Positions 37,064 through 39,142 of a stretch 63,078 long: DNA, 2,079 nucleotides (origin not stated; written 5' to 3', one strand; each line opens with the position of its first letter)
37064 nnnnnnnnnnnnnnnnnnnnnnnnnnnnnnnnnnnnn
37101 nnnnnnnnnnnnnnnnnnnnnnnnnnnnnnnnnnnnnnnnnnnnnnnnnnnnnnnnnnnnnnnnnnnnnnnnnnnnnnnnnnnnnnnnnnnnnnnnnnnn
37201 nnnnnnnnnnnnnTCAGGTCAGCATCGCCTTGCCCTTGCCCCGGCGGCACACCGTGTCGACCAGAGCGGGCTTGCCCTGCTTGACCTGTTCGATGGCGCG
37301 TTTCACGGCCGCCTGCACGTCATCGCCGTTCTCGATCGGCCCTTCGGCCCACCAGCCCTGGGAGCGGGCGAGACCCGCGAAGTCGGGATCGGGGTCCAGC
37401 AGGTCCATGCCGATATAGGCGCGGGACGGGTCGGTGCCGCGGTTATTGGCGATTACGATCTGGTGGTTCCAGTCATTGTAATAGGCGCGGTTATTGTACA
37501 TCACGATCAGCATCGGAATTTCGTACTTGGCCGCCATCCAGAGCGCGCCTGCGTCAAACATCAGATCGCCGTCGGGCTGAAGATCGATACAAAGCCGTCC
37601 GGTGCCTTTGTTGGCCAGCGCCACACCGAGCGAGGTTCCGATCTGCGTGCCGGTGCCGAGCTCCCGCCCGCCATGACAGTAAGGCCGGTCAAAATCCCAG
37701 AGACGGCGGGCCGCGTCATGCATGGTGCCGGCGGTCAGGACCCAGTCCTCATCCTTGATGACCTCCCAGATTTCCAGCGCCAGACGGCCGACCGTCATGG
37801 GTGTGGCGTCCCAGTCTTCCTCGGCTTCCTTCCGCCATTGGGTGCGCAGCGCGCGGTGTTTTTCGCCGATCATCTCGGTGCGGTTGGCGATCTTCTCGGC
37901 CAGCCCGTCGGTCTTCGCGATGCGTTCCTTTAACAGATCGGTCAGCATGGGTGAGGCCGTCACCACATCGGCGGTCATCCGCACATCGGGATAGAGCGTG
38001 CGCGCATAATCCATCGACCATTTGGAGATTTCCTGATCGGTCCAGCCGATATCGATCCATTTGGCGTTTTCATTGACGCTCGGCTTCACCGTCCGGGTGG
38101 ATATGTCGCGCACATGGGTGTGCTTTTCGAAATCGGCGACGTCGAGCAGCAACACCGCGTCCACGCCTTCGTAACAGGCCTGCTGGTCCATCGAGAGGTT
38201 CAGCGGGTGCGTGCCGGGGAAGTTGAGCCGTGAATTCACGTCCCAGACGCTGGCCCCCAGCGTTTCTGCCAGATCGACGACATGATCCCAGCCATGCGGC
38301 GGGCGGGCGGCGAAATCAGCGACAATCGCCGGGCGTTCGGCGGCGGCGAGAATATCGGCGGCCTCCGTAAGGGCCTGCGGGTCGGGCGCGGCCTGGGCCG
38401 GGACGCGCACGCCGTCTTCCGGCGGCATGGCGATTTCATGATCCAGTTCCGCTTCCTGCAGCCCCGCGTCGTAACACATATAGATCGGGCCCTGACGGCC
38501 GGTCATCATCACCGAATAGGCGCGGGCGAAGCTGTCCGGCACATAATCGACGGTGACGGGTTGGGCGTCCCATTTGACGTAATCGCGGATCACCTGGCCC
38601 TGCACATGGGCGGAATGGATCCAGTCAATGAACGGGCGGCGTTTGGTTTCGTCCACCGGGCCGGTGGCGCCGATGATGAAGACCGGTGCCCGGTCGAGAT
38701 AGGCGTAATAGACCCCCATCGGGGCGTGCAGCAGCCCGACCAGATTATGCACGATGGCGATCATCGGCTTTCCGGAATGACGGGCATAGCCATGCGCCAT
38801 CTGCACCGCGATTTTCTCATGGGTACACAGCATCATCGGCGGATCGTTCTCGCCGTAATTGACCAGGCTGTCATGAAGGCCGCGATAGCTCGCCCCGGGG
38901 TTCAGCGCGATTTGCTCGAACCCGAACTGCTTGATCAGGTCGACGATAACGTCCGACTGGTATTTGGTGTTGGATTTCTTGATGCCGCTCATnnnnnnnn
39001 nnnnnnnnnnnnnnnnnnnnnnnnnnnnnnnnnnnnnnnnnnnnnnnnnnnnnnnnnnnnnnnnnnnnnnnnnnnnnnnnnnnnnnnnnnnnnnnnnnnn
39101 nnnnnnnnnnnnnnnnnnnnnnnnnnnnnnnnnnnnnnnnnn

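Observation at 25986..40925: Six ThDP-dependent enzymes in 15 kb (seven in the window), five from one divergent subfamily in two tandem pairs plus a singleton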

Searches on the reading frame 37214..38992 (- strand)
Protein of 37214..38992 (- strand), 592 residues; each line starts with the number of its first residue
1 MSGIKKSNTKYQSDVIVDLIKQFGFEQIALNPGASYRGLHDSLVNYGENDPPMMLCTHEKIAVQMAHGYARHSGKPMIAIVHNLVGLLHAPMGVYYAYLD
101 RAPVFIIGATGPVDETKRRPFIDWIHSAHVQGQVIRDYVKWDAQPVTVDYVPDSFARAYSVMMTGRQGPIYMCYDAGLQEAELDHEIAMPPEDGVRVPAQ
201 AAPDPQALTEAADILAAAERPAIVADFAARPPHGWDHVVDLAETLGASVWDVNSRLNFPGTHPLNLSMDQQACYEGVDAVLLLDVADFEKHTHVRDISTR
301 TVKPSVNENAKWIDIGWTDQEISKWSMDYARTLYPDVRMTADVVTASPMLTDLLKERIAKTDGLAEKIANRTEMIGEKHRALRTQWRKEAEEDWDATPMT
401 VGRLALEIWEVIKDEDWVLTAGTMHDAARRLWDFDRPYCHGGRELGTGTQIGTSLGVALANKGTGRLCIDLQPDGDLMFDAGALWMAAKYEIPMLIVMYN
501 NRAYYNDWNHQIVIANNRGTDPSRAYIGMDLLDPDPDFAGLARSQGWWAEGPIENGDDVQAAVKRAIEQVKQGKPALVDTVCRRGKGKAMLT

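Call 3: search_protein_families(library=pfam, proteins=[window:37214-38992:-])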
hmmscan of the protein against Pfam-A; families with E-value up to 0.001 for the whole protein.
window:37214-38992:- (592 aa): 3 families
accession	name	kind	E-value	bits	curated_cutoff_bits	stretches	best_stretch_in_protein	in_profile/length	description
PF02776.23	TPP_enzyme_N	-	7.1e-20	71.4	26.8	1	13-121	4-110/119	Thiamine pyrophosphate enzyme, N-terminal TPP binding domain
PF02775.26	TPP_enzyme_C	-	5.8e-15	55.8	21.9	1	426-579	7-150/151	Thiamine pyrophosphate enzyme, C-terminal TPP binding domain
PF00205.28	TPP_enzyme_M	-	4.6e-06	26.8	30.4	1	209-272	2-66/137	Thiamine pyrophosphate enzyme, central domain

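Call 4: search_protein_families(library=ncbifam, proteins=[window:37214-38992:-])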
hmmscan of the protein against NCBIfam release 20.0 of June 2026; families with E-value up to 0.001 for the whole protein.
window:37214-38992:- (592 aa): 46 families (the best 25 are shown)
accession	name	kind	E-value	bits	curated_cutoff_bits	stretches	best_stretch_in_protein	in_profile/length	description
NF006203.0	PRK08327.1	equivalog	1.6e-72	244.9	456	1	7-583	6-569/571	thiamine pyrophosphate-requiring protein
NF005485.1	PRK07092.1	equivalog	2.6e-40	138.7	493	2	14-265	5-244/523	benzoylformate decarboxylase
NF004807.0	PRK06154.1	equivalog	5.7e-37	127.6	607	1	13-583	23-555/565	thiamine pyrophosphate-requiring protein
NF006122.0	PRK08266.1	subfamily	5.1e-36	124.3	571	2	13-383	7-353/543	hypothetical protein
NF006052.0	PRK08199.1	subfamily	1.2e-31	109.7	539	2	7-246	5-232/559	thiamine pyrophosphate protein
NF005712.0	PRK07524.1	subfamily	1.5e-28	99.5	500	1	13-578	6-525/536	5-guanidino-2-oxopentanoate decarboxylase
TIGR00118.1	acolac_lg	equivalog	5.5e-26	91.1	538.35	1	14-581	5-533/557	biosynthetic-type acetolactate synthase large subunit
NF004919.0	PRK06276.1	equivalog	8e-26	90.5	866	1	14-582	5-538/582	acetolactate synthase large subunit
NF005039.0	PRK06456.1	equivalog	1e-23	83.7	868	1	13-568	5-533/572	acetolactate synthase large subunit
NF058623.1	HdaclCoAlyACT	equivalog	1.5e-22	79.9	600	1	14-583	14-541/575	2-hydroxyacyl-CoA lyase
NF008431.0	PRK11269.1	equivalog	8.2e-21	74.1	791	1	14-502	8-474/591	glyoxylate carboligase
NF005713.0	PRK07525.1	subfamily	1.9e-20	72.8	620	1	53-585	46-565/592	sulfoacetaldehyde acetyltransferase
NF006525.0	PRK08979.1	equivalog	1.2e-19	70.1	1084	1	13-568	7-533/572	acetolactate synthase 3 large subunit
NF005936.0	PRK07979.1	equivalog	3e-19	68.8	1080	1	15-580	10-545/574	acetolactate synthase 3 large subunit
NF004710.0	PRK06048.1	equivalog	4.1e-19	68.4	976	1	12-582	10-537/561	acetolactate synthase large subunit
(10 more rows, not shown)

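Call 55: search_dna_similar(query=window:37214-38992:-, collection=plasmids, mode=protein, max_evalue=1e-60, max_rows=25)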
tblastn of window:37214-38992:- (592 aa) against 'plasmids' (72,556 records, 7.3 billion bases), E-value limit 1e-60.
Records with a match: 22; places in all: 23; records where one place covers at least 80% of the query: 22.
Best place of each record, by identity: <60% 22.
By first word of the organism name: Sinorhizobium 10; Cupriavidus 2; Phyllobacterium 1; Burkholderia 1; Caballeronia 1; Neorhizobium 1; Salipiger 1; Pacificitalea 1; Thalassospira 1; Acidovorax 1; and 2 more.
By predicted mobility (MOB-suite, as given by PLSDB): non-mobilizable 11; conjugative 10; mobilizable 1.
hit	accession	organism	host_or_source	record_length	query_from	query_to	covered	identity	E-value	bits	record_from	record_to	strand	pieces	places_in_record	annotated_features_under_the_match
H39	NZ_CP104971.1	Phyllobacterium zundukense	Vicia costata,cell culture,root nodule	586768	11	583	97%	57.6%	0e+0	655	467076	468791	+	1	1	thiamine pyrophosphate-binding protein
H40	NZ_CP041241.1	Sinorhizobium mexicanum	Acaciella angustissima,cell culture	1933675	11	583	97%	56.3%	0e+0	635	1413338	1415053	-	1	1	none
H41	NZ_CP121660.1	Sinorhizobium terangae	Desmanthus virgatus,cell culture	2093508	9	583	97%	56.0%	0e+0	631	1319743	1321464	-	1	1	none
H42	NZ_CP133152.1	Sinorhizobium chiapasense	Acaciella angustissima,cell culture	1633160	11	583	97%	55.7%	0e+0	629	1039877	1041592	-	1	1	none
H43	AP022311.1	Burkholderia sp. SFA1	-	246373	13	588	97%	38.0%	5e-103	349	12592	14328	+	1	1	thiamine pyrophosphate-binding protein | hypothetical protein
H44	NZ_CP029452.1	Sinorhizobium fredii CCBAU 25509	Glycine soja,cell culture,plant root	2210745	4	579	97%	36.9%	2e-84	295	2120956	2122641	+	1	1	record has no annotation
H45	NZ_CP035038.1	Sinorhizobium fredii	single cell,soil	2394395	4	579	97%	36.9%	6e-84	294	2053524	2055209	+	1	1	none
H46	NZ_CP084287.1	Caballeronia zhejiangensis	Anasa tristis,Cell culture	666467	13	583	96%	37.2%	2e-101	344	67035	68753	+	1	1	thiamine pyrophosphate-binding protein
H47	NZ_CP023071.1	Sinorhizobium fredii CCBAU 83666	G.max,nodule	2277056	4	579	97%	36.7%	8e-83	290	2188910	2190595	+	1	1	record has no annotation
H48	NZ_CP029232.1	Sinorhizobium fredii CCBAU 45436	Glycine max,cell culture,plant root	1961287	4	580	97%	36.5%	3e-83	292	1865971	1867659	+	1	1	record has no annotation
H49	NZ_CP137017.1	Sinorhizobium fredii GR64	Phaseolus vulgaris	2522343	4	579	97%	36.4%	3e-83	291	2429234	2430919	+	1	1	record has no annotation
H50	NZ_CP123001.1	Neorhizobium petrolearium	single cell,petroleum contaminated soil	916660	4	579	97%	36.4%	6e-81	285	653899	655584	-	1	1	thiamine pyrophosphate-binding protein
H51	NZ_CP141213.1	Sinorhizobium meliloti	alfalfa,Isolate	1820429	4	579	97%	36.2%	5e-81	285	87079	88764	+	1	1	none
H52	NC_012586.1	Sinorhizobium fredii NGR234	-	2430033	4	579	97%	36.0%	3e-82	289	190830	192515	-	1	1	record has no annotation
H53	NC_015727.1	Cupriavidus necator N-1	soil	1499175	11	590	98%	34.8%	1e-89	310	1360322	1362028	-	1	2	record has no annotation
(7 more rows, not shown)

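Call 57: get_annotated_region(hit=H39, flank=8000)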
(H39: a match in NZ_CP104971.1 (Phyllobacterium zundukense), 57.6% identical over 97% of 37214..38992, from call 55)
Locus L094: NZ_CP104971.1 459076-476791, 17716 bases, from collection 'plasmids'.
description: Phyllobacterium zundukense strain A18/3m plasmid p_unnamed2, complete sequence
organism: Phyllobacterium zundukense (NCBI taxid 1867719)
taxonomy: Bacteria; Pseudomonadota; Alphaproteobacteria; Hyphomicrobiales; Phyllobacteriaceae; Phyllobacterium; Phyllobacterium zundukense
host: -; source: Vicia costata,cell culture,root nodule; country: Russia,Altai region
typing (MOB-suite, as given by PLSDB): non-mobilizable
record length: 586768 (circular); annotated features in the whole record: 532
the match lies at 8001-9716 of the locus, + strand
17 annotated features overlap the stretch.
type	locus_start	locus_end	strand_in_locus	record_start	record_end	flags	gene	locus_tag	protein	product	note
CDS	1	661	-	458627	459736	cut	-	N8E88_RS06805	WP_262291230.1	alcohol dehydrogenase catalytic domain-containing protein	-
CDS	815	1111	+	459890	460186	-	-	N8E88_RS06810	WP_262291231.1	hypothetical protein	-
CDS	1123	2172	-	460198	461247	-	-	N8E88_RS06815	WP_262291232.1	amidohydrolase family protein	-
CDS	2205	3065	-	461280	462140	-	-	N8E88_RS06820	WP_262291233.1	phosphate ABC transporter substrate-binding protein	-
CDS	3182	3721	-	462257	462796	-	-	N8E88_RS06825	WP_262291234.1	chromate transporter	GO:0015703 - chromate transport [Evidence IEA]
CDS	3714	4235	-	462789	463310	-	-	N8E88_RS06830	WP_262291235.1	chromate transporter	GO:0015703 - chromate transport [Evidence IEA]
CDS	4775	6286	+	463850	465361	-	-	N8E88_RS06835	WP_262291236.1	tripartite tricarboxylate transporter permease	-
CDS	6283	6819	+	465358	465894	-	-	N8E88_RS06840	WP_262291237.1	tripartite tricarboxylate transporter TctB family protein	-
CDS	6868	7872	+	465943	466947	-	-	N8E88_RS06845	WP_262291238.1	tripartite tricarboxylate transporter substrate-binding protein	-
CDS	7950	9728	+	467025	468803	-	-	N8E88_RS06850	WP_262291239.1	thiamine pyrophosphate-binding protein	-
CDS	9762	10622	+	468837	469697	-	-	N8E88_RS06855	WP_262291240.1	NAD(P)-dependent oxidoreductase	-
CDS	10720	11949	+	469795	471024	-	-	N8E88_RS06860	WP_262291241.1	hypothetical protein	-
CDS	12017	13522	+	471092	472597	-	-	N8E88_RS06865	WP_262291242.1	ethanolamine ammonia-lyase reactivating factor EutA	-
CDS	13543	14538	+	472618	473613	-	-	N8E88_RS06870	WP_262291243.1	LysR family transcriptional regulator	-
CDS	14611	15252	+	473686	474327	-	-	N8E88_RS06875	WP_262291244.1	YjbE family putative metal transport protein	GO:0008150 - biological_process [Evidence IEA]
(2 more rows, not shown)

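Call 71: find_homologous_proteins(query=window:37214-38992:-, max_evalue=1e-30)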
Query window:37214-38992:- (592 aa): 7822 proteins with E <= 1e-30 among 8000 candidates; the best 120 are listed.
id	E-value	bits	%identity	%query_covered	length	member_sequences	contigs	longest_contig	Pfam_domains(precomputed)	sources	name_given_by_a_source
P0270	0.0e+0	1247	88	100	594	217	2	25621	PF02775.27,PF02776.24,PF00205.29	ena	-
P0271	0.0e+0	1238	88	100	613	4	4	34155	PF02775.27,PF02776.24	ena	-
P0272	0.0e+0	1236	87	100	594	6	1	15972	PF02775.27,PF02776.24,PF00205.29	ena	-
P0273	0.0e+0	1232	88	100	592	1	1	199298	PF02775.27,PF02776.24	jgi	jgi:acetolactate synthase I/II/III large subunit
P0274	0.0e+0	1110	80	100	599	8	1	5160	PF02775.27,PF02776.24,PF00205.29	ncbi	ncbi:MAG: thiamine pyrophosphate-binding protein [Acetobacterales bacterium]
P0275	0.0e+0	1100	80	99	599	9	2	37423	PF02775.27,PF02776.24,PF00205.29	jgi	jgi:acetolactate synthase-1/2/3 large subunit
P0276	0.0e+0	1100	79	99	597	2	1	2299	PF02775.27,PF02776.24,PF00205.29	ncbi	-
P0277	0.0e+0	1097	79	99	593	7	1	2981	PF02775.27,PF02776.24,PF00205.29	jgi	jgi:acetolactate synthase-1/2/3 large subunit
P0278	0.0e+0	1097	79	99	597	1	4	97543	PF02775.27,PF02776.24,PF00205.29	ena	-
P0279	0.0e+0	1092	78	99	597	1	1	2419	PF02775.27,PF02776.24,PF00205.29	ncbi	-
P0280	0.0e+0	1087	77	99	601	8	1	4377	PF02775.27,PF02776.24,PF00205.29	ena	-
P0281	0.0e+0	1075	79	98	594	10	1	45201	PF02775.27,PF02776.24,PF00205.29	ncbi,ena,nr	ncbi:MAG: thiamine pyrophosphate-binding protein [Deltaproteobacteria bacterium]|nr:thiamine pyropho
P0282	0.0e+0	1061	76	98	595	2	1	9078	PF02775.27,PF02776.24,PF00205.29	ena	-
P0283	0.0e+0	1058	76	98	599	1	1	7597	PF02775.27,PF02776.24,PF00205.29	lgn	-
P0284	0.0e+0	1057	77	98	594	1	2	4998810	PF02775.27,PF02776.24,PF00205.29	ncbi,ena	-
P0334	8.5e-252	855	64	98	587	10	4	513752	PF02775.27,PF02776.24,PF00205.29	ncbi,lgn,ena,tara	tara:strand:- start:939 stop:2702 length:1764 start_codon:yes stop_codon:yes gene_type:complete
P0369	3.8e-242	823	61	98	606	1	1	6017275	PF02775.27,PF02776.24,PF00205.29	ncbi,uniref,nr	ncbi:thiamine pyrophosphate-binding protein [Telluria beijingensis]|uniref:thiamine pyrophosphate-bi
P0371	4.0e-242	823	61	98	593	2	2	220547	PF02775.27,PF02776.24,PF00205.29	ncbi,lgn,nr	ncbi:MAG: thiamine pyrophosphate-binding protein [Deltaproteobacteria bacterium]|nr:thiamine pyropho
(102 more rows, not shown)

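Call 72: find_encoding_contigs(protein=P0369, flank=7000, max_places=1)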
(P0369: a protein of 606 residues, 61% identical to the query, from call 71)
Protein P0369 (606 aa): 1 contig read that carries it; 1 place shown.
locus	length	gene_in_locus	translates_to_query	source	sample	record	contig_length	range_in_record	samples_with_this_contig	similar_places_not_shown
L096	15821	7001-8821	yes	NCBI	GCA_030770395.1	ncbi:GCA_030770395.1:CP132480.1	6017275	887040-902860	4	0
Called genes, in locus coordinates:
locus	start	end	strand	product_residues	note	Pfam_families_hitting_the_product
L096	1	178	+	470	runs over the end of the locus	PF04174:CP_ATPgrasp_1, PF14403:CP_ATPgrasp_2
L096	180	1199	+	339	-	PF04168:Alpha-E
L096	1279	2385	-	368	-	PF10005:Zn_ribbon_DZR_6, PF15887:Peptidase_Mx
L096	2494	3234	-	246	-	PF00702:Hydrolase (weak), PF13419:HAD_2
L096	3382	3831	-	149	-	PF02627:CMD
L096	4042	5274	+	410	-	-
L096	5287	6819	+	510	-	PF06277:EutA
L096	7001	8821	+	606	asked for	PF02776:TPP_enzyme_N, PF00205:TPP_enzyme_M (weak), PF02775:TPP_enzyme_C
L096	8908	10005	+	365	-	PF13531:SBP_bac_11, PF01547:SBP_bac_1, PF13416:SBP_bac_8, PF13343:SBP_bac_6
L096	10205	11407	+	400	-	PF07883:Cupin_2 (faint)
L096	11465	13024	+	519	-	PF06277:EutA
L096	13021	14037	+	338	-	PF00561:Abhydrolase_1, PF12697:Abhydrolase_6 (weak), PF12146:Hydrolase_4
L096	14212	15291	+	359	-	PF13531:SBP_bac_11, PF01547:SBP_bac_1, PF13416:SBP_bac_8, PF13343:SBP_bac_6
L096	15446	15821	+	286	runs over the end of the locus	PF09339:HTH_IclR, PF01614:IclR_C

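Call 73: find_encoding_contigs(protein=P0284, flank=7000, max_places=1)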
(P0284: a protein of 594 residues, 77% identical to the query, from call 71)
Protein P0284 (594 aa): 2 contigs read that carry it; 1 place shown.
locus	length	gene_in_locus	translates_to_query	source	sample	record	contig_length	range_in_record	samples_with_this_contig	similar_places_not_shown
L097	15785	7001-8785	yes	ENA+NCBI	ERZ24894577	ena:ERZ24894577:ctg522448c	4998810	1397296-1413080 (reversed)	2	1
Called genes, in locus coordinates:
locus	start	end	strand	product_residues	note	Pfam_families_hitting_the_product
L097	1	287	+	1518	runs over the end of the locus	PF00310:GATase_2, PF04898:Glu_syn_central, PF01645:Glu_synthase, PF01493:GXGXG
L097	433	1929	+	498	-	PF14691:Fer4_20, PF00070:Pyr_redox (weak), PF00890:FAD_binding_2 (weak), PF01266:DAO (weak), PF03486:HI0933_like (weak), PF07992:Pyr_redox_2, PF01593:Amino_oxidase, PF13450:NAD_binding_8, +2 more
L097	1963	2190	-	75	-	-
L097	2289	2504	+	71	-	-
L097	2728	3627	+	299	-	PF14022:DUF4238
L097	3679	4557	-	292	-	PF00892:EamA, PF03151:TPT (weak)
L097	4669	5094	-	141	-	PF14347:DUF4399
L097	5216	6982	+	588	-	PF02776:TPP_enzyme_N, PF00205:TPP_enzyme_M (faint), PF02775:TPP_enzyme_C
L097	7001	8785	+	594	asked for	PF02776:TPP_enzyme_N, PF00205:TPP_enzyme_M (weak), PF02775:TPP_enzyme_C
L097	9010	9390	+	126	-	-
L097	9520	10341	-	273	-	PF27522:YDMC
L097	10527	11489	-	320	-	PF07876:Dabb, PF00857:Isochorismatase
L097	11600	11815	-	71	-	PF00462:Glutaredoxin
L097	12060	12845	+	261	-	PF00528:BPD_transp_1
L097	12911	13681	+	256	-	PF00005:ABC_tran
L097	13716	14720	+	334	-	PF09084:NMT1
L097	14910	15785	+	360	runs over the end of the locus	PF01070:FMN_dh, PF03060:NMO (weak)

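Call 74: find_encoding_contigs(protein=P0334, flank=7000, max_places=1)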
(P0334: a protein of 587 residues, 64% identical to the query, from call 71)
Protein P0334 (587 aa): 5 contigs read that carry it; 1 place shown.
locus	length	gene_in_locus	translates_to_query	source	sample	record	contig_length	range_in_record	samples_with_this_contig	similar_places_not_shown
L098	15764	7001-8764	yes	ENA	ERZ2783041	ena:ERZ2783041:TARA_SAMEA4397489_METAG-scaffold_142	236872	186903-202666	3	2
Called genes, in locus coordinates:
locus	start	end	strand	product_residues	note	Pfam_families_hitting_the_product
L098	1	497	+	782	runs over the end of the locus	PF01315:Ald_Xan_dh_C, PF02738:MoCoBD_1, PF20256:MoCoBD_2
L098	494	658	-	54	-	-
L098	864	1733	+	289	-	PF00941:FAD_binding_5, PF03450:CO_deh_flav_C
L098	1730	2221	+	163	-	PF00111:Fer2, PF13085:Fer2_3 (weak), PF01799:Fer2_2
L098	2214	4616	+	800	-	PF01315:Ald_Xan_dh_C, PF02738:MoCoBD_1, PF20256:MoCoBD_2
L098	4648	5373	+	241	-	PF00378:ECH_1, PF16113:ECH_2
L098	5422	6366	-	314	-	PF01073:3Beta_HSD (weak), PF01370:Epimerase, PF13460:NAD_binding_10 (weak), PF16363:GDP_Man_Dehyd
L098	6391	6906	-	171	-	PF00190:Cupin_1 (weak), PF07883:Cupin_2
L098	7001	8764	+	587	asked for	PF02776:TPP_enzyme_N, PF00205:TPP_enzyme_M (faint), PF02775:TPP_enzyme_C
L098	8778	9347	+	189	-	PF00190:Cupin_1 (weak)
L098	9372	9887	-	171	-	PF00903:Glyoxalase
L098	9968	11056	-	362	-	PF01070:FMN_dh, PF00478:IMPDH (faint)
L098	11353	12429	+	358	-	PF03480:DctP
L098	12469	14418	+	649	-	PF04290:DctQ, PF06808:DctM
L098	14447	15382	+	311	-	PF01557:FAA_hydrolase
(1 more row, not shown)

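Call 75: find_encoding_contigs(protein=P0371, flank=7000, max_places=1)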
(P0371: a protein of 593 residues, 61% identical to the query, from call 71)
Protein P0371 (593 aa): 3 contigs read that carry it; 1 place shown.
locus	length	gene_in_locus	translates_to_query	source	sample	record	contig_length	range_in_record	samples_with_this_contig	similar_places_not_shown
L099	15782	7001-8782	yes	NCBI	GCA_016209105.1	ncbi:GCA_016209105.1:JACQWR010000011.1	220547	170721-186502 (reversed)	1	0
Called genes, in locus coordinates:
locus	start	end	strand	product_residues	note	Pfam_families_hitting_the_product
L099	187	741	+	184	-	PF03773:ArsP_1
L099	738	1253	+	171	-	PF03773:ArsP_1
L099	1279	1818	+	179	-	PF07883:Cupin_2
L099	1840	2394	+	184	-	PF12973:Cupin_7 (weak), PF02041:Auxin_BP (weak), PF00190:Cupin_1 (faint), PF07883:Cupin_2 (weak)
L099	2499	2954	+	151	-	-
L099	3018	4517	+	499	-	PF01970:TctA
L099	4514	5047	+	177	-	PF07331:TctB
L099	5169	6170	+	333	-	-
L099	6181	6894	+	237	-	PF00857:Isochorismatase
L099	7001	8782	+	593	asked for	PF02776:TPP_enzyme_N, PF00205:TPP_enzyme_M (weak), PF02775:TPP_enzyme_C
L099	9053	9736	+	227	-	PF13623:SurA_N_2, PF13624:SurA_N_3, PF09312:SurA_N, PF05698:Trigger_C (weak)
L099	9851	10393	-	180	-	-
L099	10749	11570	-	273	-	-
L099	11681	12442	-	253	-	PF14522:Cytochrome_C7, PF14537:Cytochrom_c3_2 (faint), PF14522:Cytochrome_C7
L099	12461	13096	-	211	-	PF01292:Ni_hydr_CYTB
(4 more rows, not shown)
